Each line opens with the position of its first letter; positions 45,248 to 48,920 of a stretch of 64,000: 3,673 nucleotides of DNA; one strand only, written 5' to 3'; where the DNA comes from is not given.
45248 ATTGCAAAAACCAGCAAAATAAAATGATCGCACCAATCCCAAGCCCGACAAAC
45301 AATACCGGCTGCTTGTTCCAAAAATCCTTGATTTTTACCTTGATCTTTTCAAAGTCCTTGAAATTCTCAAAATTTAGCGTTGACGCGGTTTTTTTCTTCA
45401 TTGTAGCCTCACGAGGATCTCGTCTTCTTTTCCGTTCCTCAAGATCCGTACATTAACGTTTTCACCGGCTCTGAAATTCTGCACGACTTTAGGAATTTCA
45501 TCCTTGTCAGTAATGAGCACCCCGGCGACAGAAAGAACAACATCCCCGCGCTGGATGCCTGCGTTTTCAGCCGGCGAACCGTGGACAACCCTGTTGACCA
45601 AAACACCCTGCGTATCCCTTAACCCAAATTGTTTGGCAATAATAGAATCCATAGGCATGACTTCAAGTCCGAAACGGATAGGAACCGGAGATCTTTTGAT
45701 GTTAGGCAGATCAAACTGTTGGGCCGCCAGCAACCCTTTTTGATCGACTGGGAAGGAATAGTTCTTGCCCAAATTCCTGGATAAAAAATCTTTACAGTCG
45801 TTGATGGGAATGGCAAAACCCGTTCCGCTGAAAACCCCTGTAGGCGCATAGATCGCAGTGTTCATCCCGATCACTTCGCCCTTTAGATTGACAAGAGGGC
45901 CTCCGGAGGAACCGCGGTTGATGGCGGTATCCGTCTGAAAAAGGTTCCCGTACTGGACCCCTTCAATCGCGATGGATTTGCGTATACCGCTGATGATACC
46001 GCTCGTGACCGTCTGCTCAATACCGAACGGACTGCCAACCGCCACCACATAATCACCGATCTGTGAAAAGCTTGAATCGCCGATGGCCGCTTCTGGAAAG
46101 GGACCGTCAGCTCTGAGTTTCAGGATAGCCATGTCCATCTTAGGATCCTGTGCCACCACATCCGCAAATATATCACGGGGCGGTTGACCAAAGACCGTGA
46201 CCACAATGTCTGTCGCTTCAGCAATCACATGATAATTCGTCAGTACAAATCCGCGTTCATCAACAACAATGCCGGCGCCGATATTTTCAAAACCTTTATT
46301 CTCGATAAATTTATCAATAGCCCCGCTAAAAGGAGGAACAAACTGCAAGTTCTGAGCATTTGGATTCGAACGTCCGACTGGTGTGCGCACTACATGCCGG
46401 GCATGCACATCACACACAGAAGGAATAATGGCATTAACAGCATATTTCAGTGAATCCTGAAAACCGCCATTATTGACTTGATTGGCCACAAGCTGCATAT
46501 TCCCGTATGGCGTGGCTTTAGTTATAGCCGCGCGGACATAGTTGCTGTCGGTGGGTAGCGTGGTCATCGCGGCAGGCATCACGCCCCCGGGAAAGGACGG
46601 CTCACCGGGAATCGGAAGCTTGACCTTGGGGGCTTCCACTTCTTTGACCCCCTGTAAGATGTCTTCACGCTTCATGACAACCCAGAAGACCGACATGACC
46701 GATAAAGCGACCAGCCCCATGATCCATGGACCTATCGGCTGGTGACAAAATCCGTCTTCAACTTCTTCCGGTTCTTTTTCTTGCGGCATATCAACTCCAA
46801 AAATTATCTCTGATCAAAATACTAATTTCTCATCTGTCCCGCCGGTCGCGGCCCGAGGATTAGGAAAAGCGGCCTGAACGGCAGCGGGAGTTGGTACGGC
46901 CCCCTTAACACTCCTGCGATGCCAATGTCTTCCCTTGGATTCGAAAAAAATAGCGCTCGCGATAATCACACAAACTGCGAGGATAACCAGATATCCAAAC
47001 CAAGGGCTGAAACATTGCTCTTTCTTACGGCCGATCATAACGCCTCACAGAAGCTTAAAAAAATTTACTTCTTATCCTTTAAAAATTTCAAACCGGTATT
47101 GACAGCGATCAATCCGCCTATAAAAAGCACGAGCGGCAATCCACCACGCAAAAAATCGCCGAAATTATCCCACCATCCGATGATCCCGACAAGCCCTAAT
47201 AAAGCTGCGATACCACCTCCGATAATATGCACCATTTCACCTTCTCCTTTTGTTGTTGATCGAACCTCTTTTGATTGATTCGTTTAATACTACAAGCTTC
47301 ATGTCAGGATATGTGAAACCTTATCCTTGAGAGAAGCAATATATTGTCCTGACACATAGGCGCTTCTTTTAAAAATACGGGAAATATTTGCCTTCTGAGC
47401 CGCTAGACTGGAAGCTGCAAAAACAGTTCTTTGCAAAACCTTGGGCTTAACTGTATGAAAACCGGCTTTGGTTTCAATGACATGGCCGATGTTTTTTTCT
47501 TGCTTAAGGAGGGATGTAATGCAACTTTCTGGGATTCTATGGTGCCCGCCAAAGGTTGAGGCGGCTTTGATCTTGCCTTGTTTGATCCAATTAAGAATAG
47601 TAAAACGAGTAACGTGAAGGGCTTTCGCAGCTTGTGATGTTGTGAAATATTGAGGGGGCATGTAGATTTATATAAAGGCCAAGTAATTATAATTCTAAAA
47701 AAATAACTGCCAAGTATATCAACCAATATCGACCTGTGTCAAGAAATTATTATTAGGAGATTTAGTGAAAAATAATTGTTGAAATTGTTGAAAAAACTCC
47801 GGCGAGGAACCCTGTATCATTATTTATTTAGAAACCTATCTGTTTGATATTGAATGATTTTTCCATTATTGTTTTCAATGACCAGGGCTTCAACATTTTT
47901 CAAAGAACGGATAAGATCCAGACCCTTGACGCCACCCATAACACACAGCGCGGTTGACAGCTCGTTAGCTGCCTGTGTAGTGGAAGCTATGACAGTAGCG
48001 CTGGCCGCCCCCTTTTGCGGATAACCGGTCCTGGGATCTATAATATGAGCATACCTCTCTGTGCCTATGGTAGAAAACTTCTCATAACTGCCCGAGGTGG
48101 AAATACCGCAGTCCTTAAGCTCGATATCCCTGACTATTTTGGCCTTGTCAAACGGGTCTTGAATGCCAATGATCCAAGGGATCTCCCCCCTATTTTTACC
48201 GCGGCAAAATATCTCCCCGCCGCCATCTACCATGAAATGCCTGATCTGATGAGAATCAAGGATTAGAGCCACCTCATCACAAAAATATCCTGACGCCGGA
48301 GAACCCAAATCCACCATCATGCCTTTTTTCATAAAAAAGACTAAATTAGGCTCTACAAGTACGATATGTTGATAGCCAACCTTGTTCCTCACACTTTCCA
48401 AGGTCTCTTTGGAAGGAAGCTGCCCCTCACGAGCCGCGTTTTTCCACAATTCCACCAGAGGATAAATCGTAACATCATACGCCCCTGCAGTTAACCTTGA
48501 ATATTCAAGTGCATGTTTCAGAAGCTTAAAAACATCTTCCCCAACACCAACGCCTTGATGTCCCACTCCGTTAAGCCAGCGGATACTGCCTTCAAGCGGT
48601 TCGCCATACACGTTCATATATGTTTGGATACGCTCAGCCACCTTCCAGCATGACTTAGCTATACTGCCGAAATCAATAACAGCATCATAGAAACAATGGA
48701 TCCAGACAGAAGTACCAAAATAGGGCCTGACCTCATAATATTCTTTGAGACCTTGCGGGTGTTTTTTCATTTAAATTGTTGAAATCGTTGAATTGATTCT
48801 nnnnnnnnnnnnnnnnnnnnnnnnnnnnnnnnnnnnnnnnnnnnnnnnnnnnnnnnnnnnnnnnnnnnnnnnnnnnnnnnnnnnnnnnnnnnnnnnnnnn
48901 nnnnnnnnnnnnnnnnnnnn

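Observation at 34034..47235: Core magnetosome gene cluster: mamI-like, mamE-type protease, magnetochrome proteins, mamM/mamB-like CDF pair, mamA-like, mamQ-like, PDZ-permease, TauE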

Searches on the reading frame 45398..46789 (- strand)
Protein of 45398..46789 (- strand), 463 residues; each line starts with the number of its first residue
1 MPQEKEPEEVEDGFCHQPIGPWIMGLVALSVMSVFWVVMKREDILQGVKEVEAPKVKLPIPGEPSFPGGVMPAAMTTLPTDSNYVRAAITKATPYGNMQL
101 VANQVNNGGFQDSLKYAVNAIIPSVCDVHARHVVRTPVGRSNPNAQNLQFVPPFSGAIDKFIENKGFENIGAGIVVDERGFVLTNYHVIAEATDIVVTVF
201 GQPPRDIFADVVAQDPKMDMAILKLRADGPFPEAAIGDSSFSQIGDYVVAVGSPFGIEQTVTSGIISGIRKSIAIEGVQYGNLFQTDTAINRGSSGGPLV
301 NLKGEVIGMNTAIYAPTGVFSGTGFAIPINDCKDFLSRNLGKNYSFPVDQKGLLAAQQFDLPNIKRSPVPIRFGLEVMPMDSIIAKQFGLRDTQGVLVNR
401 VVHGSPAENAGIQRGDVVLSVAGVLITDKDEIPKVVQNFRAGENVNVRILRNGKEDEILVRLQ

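Call 5: search_protein_families(library=pfam, proteins=[window:45398-46789:-], max_evalue=0.01)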
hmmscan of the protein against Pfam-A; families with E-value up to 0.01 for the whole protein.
window:45398-46789:- (463 aa): 6 families
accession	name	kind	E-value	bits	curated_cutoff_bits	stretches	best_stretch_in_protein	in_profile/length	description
PF13365.12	Trypsin_2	-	3e-29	103.1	27.6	1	171-309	1-144/144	Trypsin-like peptidase domain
PF00089.32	Trypsin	-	6.1e-14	52.8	20.6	1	168-335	24-219/220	Trypsin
PF13180.12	PDZ_2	-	1.9e-12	47.7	27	1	393-461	11-79/80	PDZ domain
PF17820.7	PDZ_6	-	2.1e-10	40.6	27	1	398-451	2-54/54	PDZ domain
PF00595.29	PDZ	-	4.1e-07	30.7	23.2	1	387-445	23-76/81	PDZ domain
PF02907.21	Peptidase_S29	-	0.0025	18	25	1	287-330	102-144/149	Hepatitis C virus NS3 protease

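Call 10: search_protein_families(library=ncbifam, proteins=[window:45398-46789:-], max_evalue=0.01)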
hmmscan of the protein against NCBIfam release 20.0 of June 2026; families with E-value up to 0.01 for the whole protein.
window:45398-46789:- (463 aa): 25 families
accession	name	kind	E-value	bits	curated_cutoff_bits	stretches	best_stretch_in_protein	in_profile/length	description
TIGR02037.1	degP_htrA_DO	subfamily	6.5e-86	288.9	416.2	1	113-463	2-328/434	Do family serine endopeptidase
NF040960.1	MamE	equivalog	6.5e-74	249.7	800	2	69-341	31-295/659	magnetosome formation protease MamE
NF041521.1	HhoA_HhoB_HtrA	equivalog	5.4e-59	200.2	450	1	116-461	5-330/335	HhoA/HhoB/HtrA family serine endopeptidase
NF007526.1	PRK10139.1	equivalog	1.8e-58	198.4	756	2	98-334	26-254/456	serine endoprotease DegQ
NF047968.1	SerProtHtrA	equivalog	1.8e-57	195.3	470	1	159-461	77-356/357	serine protease HtrA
NF008189.1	PRK10942.1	equivalog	1.7e-54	185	720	1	163-463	107-382/477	serine endoprotease DegP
TIGR02038.1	protease_degS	equivalog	3.2e-52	177.8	422.95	2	165-337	74-244/351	outer membrane-stress sensor serine endopeptidase DegS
NF050055.1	SerProtHtrAMycob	equivalog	4.7e-47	161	800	2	158-336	218-403/502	serine protease HtrA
NF008147.1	PRK10898.1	equivalog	4.9e-47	160.8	408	2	163-330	71-238/352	outer membrane-stress sensor serine endopeptidase DegS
NF053637.1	SerProtHtrAspr2045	equivalog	5.3e-32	111.2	650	1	178-462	115-386/394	serine protease HtrA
NF040961.1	MamO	equivalog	4.9e-24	84.6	800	1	146-328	77-256/648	magnetosome protein MamO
NF033740.0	MarP_fam_protase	equivalog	2e-16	60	250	1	170-338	212-376/390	MarP family serine protease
TIGR01713.1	typeII_sec_gspC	equivalog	4e-07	29.9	101.6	1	394-462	191-259/259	type II secretion system protein GspC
NF041199.1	trx7_PDZ_seleno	equivalog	7.2e-07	28.4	300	1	397-459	320-387/390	Trx7/PDZ domain-containing (seleno)protein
NF041616.1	T2SS_C_SYNERG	exception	7.6e-07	28.7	200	1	393-455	226-288/296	type II secretion system protein GspC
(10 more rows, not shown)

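Call 24: search_solved_structures(query=window:45398-46789:-, show_alignments=1, max_evalue=1e-20)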
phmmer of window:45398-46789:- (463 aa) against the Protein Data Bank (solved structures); distinct sequences matched with E-value up to 1e-20: 94 (the best 60 are shown).
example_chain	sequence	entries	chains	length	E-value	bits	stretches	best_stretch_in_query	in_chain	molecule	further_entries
22kg_A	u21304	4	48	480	4.8e-53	183.5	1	167-331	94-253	Probable periplasmic serine endoprotease DegP-like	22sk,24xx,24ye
8kic_D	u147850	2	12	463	2.4e-49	171.3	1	165-462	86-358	peptidase Do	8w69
4a8a_A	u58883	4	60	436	3e-49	171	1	166-462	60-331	PERIPLASMIC PH-DEPENDENT SERINE ENDOPROTEASE DEGQ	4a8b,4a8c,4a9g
9zrj_A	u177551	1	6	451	3.2e-47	164.3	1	109-457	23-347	Periplasmic serine protease DO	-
2zle_A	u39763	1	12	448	3.3e-47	164.2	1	166-462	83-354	Protease do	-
3mh5_A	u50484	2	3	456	3.4e-47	164.2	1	166-462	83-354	Protease do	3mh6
6jjk_A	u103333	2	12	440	8.1e-47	163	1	166-462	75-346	Periplasmic serine endoprotease DegP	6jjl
1ky9_A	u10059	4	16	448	8.9e-47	162.8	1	166-462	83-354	PROTEASE DO | Periplasmic serine endoprotease DegP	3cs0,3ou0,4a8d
3mh4_A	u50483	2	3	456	9e-47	162.8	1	166-462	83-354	Protease do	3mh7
3otp_A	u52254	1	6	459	9.3e-47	162.8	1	166-462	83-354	Protease do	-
6jjo_A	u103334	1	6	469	1.1e-46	162.5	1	166-462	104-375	Periplasmic serine endoprotease DegP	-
3stj_A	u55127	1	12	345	1.3e-46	162.3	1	166-462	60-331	Protease degQ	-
4yo1_A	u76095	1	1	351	1.5e-46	162.1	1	164-337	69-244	DegQ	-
8k2y_A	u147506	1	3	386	2.3e-46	161.5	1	152-460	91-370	serine endoprotease DegP-like protein MucD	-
9nzj_A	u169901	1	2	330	4e-46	160.7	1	163-335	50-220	peptidase Do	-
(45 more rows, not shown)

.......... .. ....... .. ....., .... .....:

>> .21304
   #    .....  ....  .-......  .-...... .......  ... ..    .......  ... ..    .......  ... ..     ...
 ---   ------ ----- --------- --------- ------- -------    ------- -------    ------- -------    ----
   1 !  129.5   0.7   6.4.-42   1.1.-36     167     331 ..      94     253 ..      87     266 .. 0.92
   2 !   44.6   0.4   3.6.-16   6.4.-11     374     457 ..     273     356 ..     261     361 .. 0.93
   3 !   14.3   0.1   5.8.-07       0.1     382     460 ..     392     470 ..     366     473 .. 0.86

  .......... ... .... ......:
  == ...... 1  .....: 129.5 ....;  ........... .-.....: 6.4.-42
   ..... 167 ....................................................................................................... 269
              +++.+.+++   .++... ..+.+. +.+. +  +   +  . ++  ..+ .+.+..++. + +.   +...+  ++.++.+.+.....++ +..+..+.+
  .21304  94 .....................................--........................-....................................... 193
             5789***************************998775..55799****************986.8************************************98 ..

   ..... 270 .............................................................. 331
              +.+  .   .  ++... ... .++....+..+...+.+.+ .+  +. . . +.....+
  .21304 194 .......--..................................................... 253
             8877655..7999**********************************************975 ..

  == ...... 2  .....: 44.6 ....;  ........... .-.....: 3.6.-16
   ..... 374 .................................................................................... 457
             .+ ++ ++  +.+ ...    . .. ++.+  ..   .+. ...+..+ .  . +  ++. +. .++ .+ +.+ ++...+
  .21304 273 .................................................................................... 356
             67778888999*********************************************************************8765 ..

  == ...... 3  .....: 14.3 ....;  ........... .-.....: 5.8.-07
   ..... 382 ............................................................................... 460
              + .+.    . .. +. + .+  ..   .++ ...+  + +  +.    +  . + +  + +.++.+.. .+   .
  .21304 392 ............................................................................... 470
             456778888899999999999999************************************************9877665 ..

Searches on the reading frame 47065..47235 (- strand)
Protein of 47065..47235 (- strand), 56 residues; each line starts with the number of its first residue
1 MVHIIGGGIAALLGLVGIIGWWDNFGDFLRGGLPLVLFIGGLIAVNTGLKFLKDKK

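Call 5: search_protein_families(library=pfam, proteins=[window:47065-47235:-], max_evalue=0.01)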
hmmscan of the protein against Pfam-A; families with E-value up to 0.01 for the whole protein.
window:47065-47235:- (56 aa): 0 families

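Call 10: search_protein_families(library=ncbifam, proteins=[window:47065-47235:-], max_evalue=0.01)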
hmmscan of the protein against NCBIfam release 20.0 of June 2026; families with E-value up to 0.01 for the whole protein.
window:47065-47235:- (56 aa): 1 family
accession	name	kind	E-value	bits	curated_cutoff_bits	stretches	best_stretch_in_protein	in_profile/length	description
NF040963.1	MamI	equivalog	3.7e-11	42.7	80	1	1-53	1-53/69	magnetosome protein MamI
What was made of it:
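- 47065..47235 (-): MamI-like, 56 aa, two TM segments. NCBIfam MamI E 3.7e-11, 42.7 bits, below the equivalog cut-off of 80 (call 10).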

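Call 30: list_cluster_members(proteins=[window:47065-47235:-, window:45398-46789:-, window:44793-45401:-, window:43507-44775:-, window:40857-41756:-, window:39859-40758:-, window:38888-39766:-, window:38104-38928:-, window:36155-37957:-, window:35048-36091:-])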
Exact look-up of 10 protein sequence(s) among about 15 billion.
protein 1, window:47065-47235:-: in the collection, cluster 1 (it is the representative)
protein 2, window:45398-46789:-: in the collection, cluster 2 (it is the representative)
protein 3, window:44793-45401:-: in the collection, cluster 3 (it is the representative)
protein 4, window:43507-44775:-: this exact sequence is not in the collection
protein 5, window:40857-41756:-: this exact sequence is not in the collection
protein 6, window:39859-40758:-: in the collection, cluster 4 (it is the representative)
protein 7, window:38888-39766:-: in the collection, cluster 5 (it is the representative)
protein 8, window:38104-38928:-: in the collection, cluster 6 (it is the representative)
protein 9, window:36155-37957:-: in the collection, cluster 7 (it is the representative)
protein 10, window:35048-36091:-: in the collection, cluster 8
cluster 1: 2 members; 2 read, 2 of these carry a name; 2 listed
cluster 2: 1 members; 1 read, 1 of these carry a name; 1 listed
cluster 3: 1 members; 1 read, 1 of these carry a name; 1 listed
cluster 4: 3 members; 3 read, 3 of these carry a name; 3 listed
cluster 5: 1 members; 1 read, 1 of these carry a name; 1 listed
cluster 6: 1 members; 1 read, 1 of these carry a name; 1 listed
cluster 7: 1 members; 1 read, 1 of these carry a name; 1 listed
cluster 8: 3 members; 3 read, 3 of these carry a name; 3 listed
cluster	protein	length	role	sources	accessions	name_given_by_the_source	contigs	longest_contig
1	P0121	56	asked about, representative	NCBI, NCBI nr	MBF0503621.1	MAG: hypothetical protein HQL14_00825 [Candidatus Omnitrophica bacterium] | hypothetical protein [Candidatus Omnitrophota bacterium]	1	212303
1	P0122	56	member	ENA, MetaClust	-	\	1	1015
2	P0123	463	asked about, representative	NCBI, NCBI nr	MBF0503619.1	MAG: trypsin-like peptidase domain-containing protein [Candidatus Omnitrophica bacterium] | trypsin-like peptidase domain-containing protein [Candidatus Omnitrophota bacterium]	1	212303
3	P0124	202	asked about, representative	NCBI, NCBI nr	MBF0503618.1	MAG: hypothetical protein HQL14_00810 [Candidatus Omnitrophica bacterium] | hypothetical protein [Candidatus Omnitrophota bacterium]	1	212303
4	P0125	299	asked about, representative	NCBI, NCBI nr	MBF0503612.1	MAG: cation transporter [Candidatus Omnitrophica bacterium] | cation transporter [Candidatus Omnitrophota bacterium]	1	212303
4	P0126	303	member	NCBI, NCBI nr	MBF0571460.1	MAG: cation transporter [Candidatus Omnitrophica bacterium] | cation transporter [Candidatus Omnitrophota bacterium]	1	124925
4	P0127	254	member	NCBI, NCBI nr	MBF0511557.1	MAG: cation transporter, partial [Candidatus Omnitrophica bacterium] | cation transporter [Candidatus Omnitrophota bacterium]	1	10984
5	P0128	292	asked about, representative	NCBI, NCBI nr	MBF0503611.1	MAG: tetratricopeptide repeat protein [Candidatus Omnitrophica bacterium] | tetratricopeptide repeat protein [Candidatus Omnitrophota bacterium]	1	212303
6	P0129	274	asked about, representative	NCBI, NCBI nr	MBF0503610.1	MAG: LemA family protein [Candidatus Omnitrophica bacterium] | LemA family protein [Candidatus Omnitrophota bacterium]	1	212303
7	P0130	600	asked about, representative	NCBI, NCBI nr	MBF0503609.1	MAG: PDZ domain-containing protein [Candidatus Omnitrophica bacterium] | PDZ domain-containing protein [Candidatus Omnitrophota bacterium]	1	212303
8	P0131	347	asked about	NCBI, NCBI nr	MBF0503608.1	MAG: sulfite exporter TauE/SafE family protein [Candidatus Omnitrophica bacterium] | sulfite exporter TauE/SafE family protein [Candidatus Omnitrophota bacterium]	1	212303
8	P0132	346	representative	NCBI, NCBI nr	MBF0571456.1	MAG: sulfite exporter TauE/SafE family protein [Candidatus Omnitrophica bacterium] | sulfite exporter TauE/SafE family protein [Candidatus Omnitrophota bacterium]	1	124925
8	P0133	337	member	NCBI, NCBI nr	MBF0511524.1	MAG: sulfite exporter TauE/SafE family protein, partial [Candidatus Omnitrophica ... | sulfite exporter TauE/SafE family protein [Candidatus Omnitrophota bacterium]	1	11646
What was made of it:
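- Checked: The first uses a TTG start and its exact sequence is not in the protein collection, so its real length is uncertain (call 30).
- GenBank names are generic, such as 'hypothetical', 'PDZ domain-containing' and 'cation transporter' (call 30).
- Tried and rejected: The exact ORFs for MamM-like and NifX-magnetochrome are not in the collection (call 30).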

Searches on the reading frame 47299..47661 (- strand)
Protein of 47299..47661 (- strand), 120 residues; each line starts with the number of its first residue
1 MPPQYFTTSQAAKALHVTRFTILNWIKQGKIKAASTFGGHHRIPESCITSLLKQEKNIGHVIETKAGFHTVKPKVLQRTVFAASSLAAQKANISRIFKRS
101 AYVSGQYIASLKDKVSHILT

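Call 40: search_protein_families(library=pfam, proteins=[window:47299-47661:-], max_evalue=0.001)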
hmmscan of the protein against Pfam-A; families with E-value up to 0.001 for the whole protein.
window:47299-47661:- (120 aa): 2 families
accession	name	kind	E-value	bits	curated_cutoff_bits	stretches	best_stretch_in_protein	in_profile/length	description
PF12728.13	HTH_17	-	5.2e-11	43.1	27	1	5-54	1-49/51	Helix-turn-helix domain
PF00376.29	MerR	-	0.00045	20.4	28.2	1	7-40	1-35/38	MerR family regulatory protein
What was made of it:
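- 47299..47661 (-): 120-aa HTH_17/excisionase/BldC-type winged-helix protein, weakly MamR-like. First gene of the run. Pfam HTH_17 43.1 bits (call 40).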

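Call 73: search_solved_structures(query=window:47299-47661:-, max_evalue=1, show_alignments=1)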
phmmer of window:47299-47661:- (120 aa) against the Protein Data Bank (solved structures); distinct sequences matched with E-value up to 1: 3.
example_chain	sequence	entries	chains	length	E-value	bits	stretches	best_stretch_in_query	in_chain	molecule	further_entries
6amk_A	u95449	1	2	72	0.00071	23.1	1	3-52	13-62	Putative DNA-binding protein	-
6ama_A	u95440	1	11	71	0.0014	22.2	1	6-52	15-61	Putative DNA-binding protein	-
5i41_B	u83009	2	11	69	0.99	13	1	5-58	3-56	Chromosome-anchoring protein RacA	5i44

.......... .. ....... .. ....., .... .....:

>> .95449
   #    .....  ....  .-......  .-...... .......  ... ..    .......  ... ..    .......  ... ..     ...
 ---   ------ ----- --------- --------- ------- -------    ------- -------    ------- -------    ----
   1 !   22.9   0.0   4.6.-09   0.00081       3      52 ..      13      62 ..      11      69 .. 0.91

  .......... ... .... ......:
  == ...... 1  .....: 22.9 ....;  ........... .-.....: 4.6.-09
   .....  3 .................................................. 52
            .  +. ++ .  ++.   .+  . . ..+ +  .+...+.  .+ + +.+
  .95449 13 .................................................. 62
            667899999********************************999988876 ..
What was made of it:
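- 47299..47661 (-): Best PDB hit is BldC 6AMK (call 73).
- On BldC family of winged-helix regulators (for the HTH gene at 47299-47661): The best PDB hits are the BldC entries 6AMK and 6AMA, E 7e-4 (call 73).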

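Call 74: search_protein_families(library=ncbifam, proteins=[window:47299-47661:-], max_evalue=0.001)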
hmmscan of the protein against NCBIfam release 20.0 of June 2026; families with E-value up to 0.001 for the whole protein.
window:47299-47661:- (120 aa): 4 families
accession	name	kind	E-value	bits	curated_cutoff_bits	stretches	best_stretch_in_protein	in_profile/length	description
TIGR01764.1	excise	domain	4.8e-10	39.7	28.8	1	5-52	1-47/49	excisionase family DNA-binding protein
NF033787.1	HTH_BldC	subfamily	1.5e-07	31.1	77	1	6-52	3-49/49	BldC family transcriptional regulator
NF033518.0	transpos_IS607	equivalog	2e-05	24.2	110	1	10-59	2-51/187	IS607 family transposase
NF040990.2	MamR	equivalog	0.00014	22.1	100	1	4-43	42-80/91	magnetosome protein MamR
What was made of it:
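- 47299..47661 (-): NCBIfam excisionase 39.7 bits (cut-off 28.8), BldC 31.1, MamR 22.1 with E 1.4e-4 (call 74).
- On BldC family of winged-helix regulators (for the HTH gene at 47299-47661): NCBIfam BldC scores 31.1 bits against a cut-off of 77 (call 74).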

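Call 85: predict_structure(protein=window:47299-47661:-)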
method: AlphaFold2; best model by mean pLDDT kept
length: 120 residues; sequences in the alignment: 1
mean_pLDDT: 39.1   pTM: 0.22
mean pLDDT of the five models: 39.1, 39.1, 35.2, 33.2, 33.2
residues with pLDDT >= 90: 0; 70-90: 0; 50-70: 11; < 50: 109
segments of 3 or more residues with pLDDT < 50: 1-17, 29-111, 117-119
pLDDT, mean of each block of 10 residues (from residue 1): 33 38 49 36 41 39 31 34 39 38 42 50
secondary structure, 60 per line:
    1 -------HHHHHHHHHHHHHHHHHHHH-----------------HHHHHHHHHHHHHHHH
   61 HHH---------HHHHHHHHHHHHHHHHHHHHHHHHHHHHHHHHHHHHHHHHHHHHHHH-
elements in order: H8-27 H45-63 H73-119
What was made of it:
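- Tried and rejected: A single-sequence AlphaFold model of the HTH protein was unusable (mean pLDDT 39, call 85), so no fold search was run.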

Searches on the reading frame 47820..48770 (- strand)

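Call 40: search_protein_families(library=pfam, proteins=[window:47820-48770:-], max_evalue=0.001)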
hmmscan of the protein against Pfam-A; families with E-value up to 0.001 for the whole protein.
window:47820-48770:- (316 aa): 1 family
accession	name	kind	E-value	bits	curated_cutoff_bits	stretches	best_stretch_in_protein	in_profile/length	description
PF02424.20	ApbE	-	1.3e-68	231.8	25.6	1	18-296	1-265/266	ApbE family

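Call 74: search_protein_families(library=ncbifam, proteins=[window:47820-48770:-], max_evalue=0.001)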
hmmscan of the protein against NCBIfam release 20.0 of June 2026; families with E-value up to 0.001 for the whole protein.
window:47820-48770:- (316 aa): 1 family
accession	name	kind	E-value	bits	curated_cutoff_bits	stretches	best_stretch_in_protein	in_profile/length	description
NF007774.0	PRK10461.1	equivalog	4.6e-40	137.6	498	1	75-292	98-322/351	FAD:protein FMN transferase ApbE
